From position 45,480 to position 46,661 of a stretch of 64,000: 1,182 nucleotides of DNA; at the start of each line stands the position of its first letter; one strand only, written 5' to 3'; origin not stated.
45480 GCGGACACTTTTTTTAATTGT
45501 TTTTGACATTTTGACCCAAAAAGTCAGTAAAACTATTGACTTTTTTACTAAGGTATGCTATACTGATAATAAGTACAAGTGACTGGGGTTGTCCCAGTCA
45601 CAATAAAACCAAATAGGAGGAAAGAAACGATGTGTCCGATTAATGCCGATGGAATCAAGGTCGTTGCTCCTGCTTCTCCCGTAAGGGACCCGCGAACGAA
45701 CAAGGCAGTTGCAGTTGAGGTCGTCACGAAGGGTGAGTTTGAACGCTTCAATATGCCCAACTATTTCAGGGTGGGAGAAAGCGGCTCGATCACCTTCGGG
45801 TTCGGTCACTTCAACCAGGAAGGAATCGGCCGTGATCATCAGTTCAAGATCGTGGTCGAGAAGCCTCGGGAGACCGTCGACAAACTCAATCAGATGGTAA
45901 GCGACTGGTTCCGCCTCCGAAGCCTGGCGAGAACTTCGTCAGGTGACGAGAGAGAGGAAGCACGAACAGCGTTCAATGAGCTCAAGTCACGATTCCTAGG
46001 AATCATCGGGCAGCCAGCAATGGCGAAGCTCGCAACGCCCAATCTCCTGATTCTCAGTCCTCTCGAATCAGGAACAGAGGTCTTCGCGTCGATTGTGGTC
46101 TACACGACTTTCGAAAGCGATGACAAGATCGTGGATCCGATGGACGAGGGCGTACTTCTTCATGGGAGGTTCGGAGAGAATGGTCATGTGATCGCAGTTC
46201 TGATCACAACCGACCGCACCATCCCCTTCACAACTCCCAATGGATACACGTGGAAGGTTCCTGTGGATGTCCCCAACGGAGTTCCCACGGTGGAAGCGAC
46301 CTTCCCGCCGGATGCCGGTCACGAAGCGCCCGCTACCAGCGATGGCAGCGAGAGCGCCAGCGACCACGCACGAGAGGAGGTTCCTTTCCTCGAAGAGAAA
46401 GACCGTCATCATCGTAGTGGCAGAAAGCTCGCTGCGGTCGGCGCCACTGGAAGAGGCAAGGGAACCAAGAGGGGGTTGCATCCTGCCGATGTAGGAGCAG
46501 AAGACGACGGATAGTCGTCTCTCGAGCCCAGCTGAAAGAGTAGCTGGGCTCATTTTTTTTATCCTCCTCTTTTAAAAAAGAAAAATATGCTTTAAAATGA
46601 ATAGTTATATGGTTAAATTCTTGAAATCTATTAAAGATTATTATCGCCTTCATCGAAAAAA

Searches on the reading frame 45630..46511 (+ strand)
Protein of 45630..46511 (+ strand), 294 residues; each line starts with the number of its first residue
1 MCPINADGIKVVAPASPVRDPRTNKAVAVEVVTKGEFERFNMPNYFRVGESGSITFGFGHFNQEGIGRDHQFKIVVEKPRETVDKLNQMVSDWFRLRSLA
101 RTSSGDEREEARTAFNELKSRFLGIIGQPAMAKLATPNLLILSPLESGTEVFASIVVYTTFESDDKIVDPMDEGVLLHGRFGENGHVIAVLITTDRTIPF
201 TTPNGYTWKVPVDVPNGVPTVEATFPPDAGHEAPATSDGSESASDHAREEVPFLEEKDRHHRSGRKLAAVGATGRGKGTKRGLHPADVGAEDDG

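Call 4: search_protein_families(library=pfam, proteins=[window:45630-46511:+], max_evalue=0.1)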
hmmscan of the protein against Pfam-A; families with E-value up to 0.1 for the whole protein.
window:45630-46511:+ (294 aa): 1 family
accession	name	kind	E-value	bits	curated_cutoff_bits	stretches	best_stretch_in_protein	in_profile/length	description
PF10907.13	DUF2749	-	0.04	14.4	25.5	0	226-267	28-68/72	Protein of unknown function (DUF2749)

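Call 5: search_protein_families(library=phrogs, proteins=[window:45630-46511:+], max_evalue=0.1)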
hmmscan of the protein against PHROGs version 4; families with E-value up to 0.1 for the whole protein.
window:45630-46511:+ (294 aa): 0 families

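Call 7: find_homologous_proteins(query=window:45630-46511:+, max_evalue=0.001)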
Query window:45630-46511:+ (294 aa): 2 proteins with E <= 0.001 among 1680 candidates.
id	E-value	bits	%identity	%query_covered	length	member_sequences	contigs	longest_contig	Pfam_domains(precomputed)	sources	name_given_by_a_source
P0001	6.0e-195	664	100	100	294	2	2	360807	-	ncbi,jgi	ncbi:MAG: hypothetical protein WC242_04155 [Candidatus Paceibacterota bacterium]|jgi:hypothetical pr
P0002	1.1e-107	378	61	99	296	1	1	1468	-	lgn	-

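Call 8: search_solved_structures(query=window:45630-46511:+, max_evalue=1)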
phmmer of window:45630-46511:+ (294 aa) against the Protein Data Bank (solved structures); distinct sequences matched with E-value up to 1: 0.

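Call 9: find_encoding_contigs(protein=P0002, flank=10000)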
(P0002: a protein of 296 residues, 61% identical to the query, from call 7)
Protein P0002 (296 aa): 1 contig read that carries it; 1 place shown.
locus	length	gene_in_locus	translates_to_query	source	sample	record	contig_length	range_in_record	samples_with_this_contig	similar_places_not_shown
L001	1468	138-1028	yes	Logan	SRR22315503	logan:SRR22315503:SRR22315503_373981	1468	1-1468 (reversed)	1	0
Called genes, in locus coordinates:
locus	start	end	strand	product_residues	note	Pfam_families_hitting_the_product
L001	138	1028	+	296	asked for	-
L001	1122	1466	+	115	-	?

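Call 10: find_encoding_contigs(protein=P0001, flank=10000)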
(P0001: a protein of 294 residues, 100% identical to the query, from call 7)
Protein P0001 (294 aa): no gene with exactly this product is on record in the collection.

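Call 30: search_protein_representatives(alignment_id=A1)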
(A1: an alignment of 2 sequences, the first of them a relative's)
Query: 2 sequences, 302 profile positions. Proteins with E-value up to 0.001 (for the whole library): 7; up to 1e-10: 6; up to 1e-30: 3. The best 7 are listed.
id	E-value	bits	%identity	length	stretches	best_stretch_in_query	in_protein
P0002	5.9e-186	633.5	-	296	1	1-299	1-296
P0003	9.0e-70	252.0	-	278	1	26-301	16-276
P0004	1.9e-31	126.1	-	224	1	17-217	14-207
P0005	5.1e-28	114.8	-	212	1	13-210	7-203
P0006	1.8e-27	113.0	-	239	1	26-224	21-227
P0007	6.7e-13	65.2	-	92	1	146-222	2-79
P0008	2.6e-07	46.8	-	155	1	2-99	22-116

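Call 33: find_homologous_proteins(query=A3, max_evalue=0.001)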
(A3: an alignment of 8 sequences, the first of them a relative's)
Query A3 (8 sequences) (294 aa, profile of the alignment): 7 proteins with E <= 0.001 among 8000 candidates.
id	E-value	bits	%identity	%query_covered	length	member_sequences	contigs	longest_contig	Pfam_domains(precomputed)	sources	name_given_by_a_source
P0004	1.6e-93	330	34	66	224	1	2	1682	-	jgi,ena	-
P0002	1.8e-90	320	61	99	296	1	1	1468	-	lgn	-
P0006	2.3e-89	317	33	63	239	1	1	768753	-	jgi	-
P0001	3.7e-88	313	100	100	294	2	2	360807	-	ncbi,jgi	ncbi:MAG: hypothetical protein WC242_04155 [Candidatus Paceibacterota bacterium]|jgi:hypothetical pr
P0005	9.7e-86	305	34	71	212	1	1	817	-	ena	-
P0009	4.8e-77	276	33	66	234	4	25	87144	-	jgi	jgi:hypothetical protein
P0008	1.1e-53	200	27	44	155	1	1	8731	-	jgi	-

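Call 34: find_encoding_contigs(protein=P0006, flank=8000, max_places=3)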
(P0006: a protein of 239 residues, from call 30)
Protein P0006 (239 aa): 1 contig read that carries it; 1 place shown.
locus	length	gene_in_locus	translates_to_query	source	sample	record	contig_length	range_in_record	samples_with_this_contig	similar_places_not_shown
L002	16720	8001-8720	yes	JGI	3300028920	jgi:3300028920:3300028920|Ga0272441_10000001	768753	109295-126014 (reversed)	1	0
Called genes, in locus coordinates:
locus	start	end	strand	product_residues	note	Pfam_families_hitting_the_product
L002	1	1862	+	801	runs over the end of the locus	PF01326:PPDK_N, PF00391:PEP-utilizers, PF02896:PEP-utilizers_C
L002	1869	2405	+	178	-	PF01965:DJ-1_PfpI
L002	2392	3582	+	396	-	PF03952:Enolase_N, PF00113:Enolase_C, PF13378:MR_MLE_C (faint)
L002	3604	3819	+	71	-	-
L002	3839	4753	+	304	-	PF01145:Band_7, PF13421:Band_7_1 (weak)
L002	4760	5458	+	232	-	PF00483:NTP_transferase, PF12804:NTP_transf_3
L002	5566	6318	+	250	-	PF01066:CDP-OH_P_transf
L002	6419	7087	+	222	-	-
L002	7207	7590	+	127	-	-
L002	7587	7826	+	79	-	-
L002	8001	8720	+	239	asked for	-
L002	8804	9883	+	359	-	PF03706:LPG_synthase_TM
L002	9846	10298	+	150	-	PF01219:DAGK_prokar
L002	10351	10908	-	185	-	PF01966:HD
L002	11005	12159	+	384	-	PF00266:Aminotran_5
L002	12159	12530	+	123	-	PF01592:NifU_N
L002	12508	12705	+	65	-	PF12838:Fer4_7 (faint), PF25160:LdpA_Fe-S-bd (faint), PF12797:Fer4_2 (weak), PF00037:Fer4 (weak), PF12837:Fer4_6, PF13237:Fer4_10 (weak), PF13459:Fer4_15, PF13370:Fer4_13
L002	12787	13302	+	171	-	PF01871:AMMECR1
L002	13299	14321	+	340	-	PF04055:Radical_SAM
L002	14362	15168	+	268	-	PF02900:LigB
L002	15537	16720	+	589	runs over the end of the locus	PF00364:Biotin_lipoyl (faint), PF25973:BSH_CzcB (weak), PF25989:YknX_C (faint)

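Call 35: find_encoding_contigs(protein=P0009, flank=8000, max_places=6)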
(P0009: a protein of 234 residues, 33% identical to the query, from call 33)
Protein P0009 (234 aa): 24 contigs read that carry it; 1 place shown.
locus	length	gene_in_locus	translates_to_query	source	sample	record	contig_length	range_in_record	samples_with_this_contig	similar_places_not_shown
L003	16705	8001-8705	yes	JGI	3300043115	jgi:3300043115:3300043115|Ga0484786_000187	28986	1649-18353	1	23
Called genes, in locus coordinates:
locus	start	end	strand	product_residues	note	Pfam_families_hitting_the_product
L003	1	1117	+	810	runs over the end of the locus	PF01326:PPDK_N, PF00391:PEP-utilizers, PF02896:PEP-utilizers_C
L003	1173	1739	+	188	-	PF01965:DJ-1_PfpI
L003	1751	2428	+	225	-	PF01797:Y1_Tnp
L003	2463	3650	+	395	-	PF03952:Enolase_N, PF00113:Enolase_C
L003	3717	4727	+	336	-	PF00389:2-Hacid_dh, PF02826:2-Hacid_dh_C, PF01262:AlaDh_PNT_C (faint), PF03446:NAD_binding_2 (weak)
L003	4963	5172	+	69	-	-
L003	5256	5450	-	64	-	-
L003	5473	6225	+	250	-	PF01145:Band_7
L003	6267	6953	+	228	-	PF00483:NTP_transferase, PF12804:NTP_transf_3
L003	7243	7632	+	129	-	-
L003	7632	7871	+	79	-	PF01726:LexA_DNA_bind (weak)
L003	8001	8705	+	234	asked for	-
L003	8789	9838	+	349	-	PF03706:LPG_synthase_TM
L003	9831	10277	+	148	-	PF01219:DAGK_prokar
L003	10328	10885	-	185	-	PF01966:HD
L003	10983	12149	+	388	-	PF00266:Aminotran_5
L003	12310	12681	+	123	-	PF01592:NifU_N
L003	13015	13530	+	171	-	PF01871:AMMECR1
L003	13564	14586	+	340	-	PF04055:Radical_SAM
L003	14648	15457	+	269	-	PF02900:LigB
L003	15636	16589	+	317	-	PF00801:PKD, PF18911:PKD_4, PF22352:K319L-like_PKD (faint), PF21027:Sde0182_C (faint), PF18911:PKD_4, PF00801:PKD, PF18911:PKD_4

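Call 36: find_encoding_contigs(protein=P0008, flank=8000, max_places=3)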
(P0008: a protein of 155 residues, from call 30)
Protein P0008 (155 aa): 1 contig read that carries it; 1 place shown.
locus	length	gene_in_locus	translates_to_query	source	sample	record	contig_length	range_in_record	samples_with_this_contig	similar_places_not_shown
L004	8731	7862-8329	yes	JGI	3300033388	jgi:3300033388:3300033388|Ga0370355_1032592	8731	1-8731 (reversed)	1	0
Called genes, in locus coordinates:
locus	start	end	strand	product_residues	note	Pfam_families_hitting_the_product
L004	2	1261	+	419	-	?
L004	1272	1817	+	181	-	PF01965:DJ-1_PfpI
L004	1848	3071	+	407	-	PF03952:Enolase_N, PF00113:Enolase_C, PF13378:MR_MLE_C (weak)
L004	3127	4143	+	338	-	PF00389:2-Hacid_dh, PF02826:2-Hacid_dh_C, PF03446:NAD_binding_2 (weak)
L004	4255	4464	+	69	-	-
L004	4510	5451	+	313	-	PF01145:Band_7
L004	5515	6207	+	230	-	PF00483:NTP_transferase, PF12804:NTP_transf_3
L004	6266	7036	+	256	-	PF01066:CDP-OH_P_transf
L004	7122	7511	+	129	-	-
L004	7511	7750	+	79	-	PF01726:LexA_DNA_bind (weak)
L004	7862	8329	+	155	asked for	-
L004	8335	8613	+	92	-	-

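Call 51: predict_structure(alignment_id=A4)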
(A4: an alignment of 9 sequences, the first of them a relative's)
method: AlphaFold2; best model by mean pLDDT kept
length: 294 residues; sequences in the alignment: 9
mean_pLDDT: 71.1   pTM: 0.64
mean pLDDT of the five models: 71.1, 69.7, 67.8, 66.9, 66.1
residues with pLDDT >= 90: 111; 70-90: 69; 50-70: 18; < 50: 96
segments of 3 or more residues with pLDDT < 50: 1-23, 221-284, 286-294
pLDDT, mean of each block of 10 residues (from residue 1): 30 36 72 91 93 93 72 95 97 96 95 96 96 90 92 91 77 72 86 86 89 74 37 38 33 34 36 36 43 39
secondary structure, 60 per line:
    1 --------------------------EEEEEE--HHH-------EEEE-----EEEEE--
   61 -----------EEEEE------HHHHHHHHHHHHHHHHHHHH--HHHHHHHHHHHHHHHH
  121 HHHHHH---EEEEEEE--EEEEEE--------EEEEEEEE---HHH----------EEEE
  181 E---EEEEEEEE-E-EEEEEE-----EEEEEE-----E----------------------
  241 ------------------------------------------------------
elements in order: E27-32 E45-48 E54-58 E72-76 H83-102 H105-126 E130-136 E139-144 E153-160 E177-181 E185-192 E196-201 E207-212

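Call 55: fold_search(model_id=the predicted structure, library=pdb)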
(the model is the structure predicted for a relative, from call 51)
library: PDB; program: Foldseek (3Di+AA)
matches with E <= 10: 160; with E <= 0.001: 0
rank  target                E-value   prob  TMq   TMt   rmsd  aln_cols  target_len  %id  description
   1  2p4v_A                2.9e-01  0.05  0.10  0.15  13.7       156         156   14  Crystal structure of the transcript cleavage factor, GreB at 2.6A resolution (released 2008-01-22)
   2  9a4b_B                4.1e-01  0.15  0.14  0.28  13.5       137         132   16  Integrative model of ABRB-ATPE by crosslinking MS and deep learning (released 2024-09-18)
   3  3aoi_X                4.4e-01  0.06  0.11  0.18  13.5       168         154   11  RNA polymerase-Gfh1 complex (Crystal type 2) (released 2010-12-08)
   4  3aoh_X                9.0e-01  0.04  0.11  0.18  14.4       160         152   14  RNA polymerase-Gfh1 complex (Crystal type 1) (released 2010-12-08)
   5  4lid_A                1.2e+00  0.21  0.14  0.43   9.3        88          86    7  A100, A DNA binding scaffold from Sulfolobus spindle-shape virus 1 (released 2014-09-24)
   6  6wjv_A                1.4e+00  0.03  0.13  0.03  16.9       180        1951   13  Structure of the Saccharomyces cerevisiae polymerase epsilon holoenzyme (released 2020-07-08)
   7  6g2d_B                1.4e+00  0.03  0.12  0.07  12.4       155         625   10  Citrate-induced acetyl-CoA carboxylase (ACC-Cit) filament at 5.4 A resolution (released 2018-06-13)
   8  5cey_C                1.5e+00  0.04  0.11  0.15  15.3       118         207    9  Crystal Structure of Fab 9H+3L, a putative precursor of the PGT121 family of potent HIV-1 antibodies (released 2015-12-23)
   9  7omf_A                1.6e+00  0.01  0.09  0.04  19.0       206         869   14  Structure of a minimal SF3B core in complex with sudemycin D6 (form I) (released 2021-08-04)
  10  6a43                  2.0e+00  0.03  0.14  0.14  18.9       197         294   12  R1EN(5-225)-ubiquitin fusion (released 2018-10-24)
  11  4m8o_A                2.1e+00  0.02  0.11  0.04  18.6       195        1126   11  TERNARY COMPLEX OF DNA POLYMERASE EPSILON WITH AN INCOMING dATP (released 2013-11-27)
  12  7fik_b                2.2e+00  0.06  0.11  0.06  15.2        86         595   19  The cryo-EM structure of the CR subunit from X. laevis NPC (released 2022-11-09)
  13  3ldk_A                2.2e+00  0.01  0.11  0.06  21.7       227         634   10  Crystal Structure of A. japonicus CB05 (released 2010-05-12)
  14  6sga_F3               2.3e+00  0.14  0.08  0.03  14.3        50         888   20  Body domain of the mt-SSU assemblosome from Trypanosoma brucei (released 2019-09-18)
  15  3thm_L                2.3e+00  0.03  0.11  0.14  15.3       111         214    9  Crystal structure of Fas receptor extracellular domain in complex with Fab EP6b_B01 (released 2012-05-09)
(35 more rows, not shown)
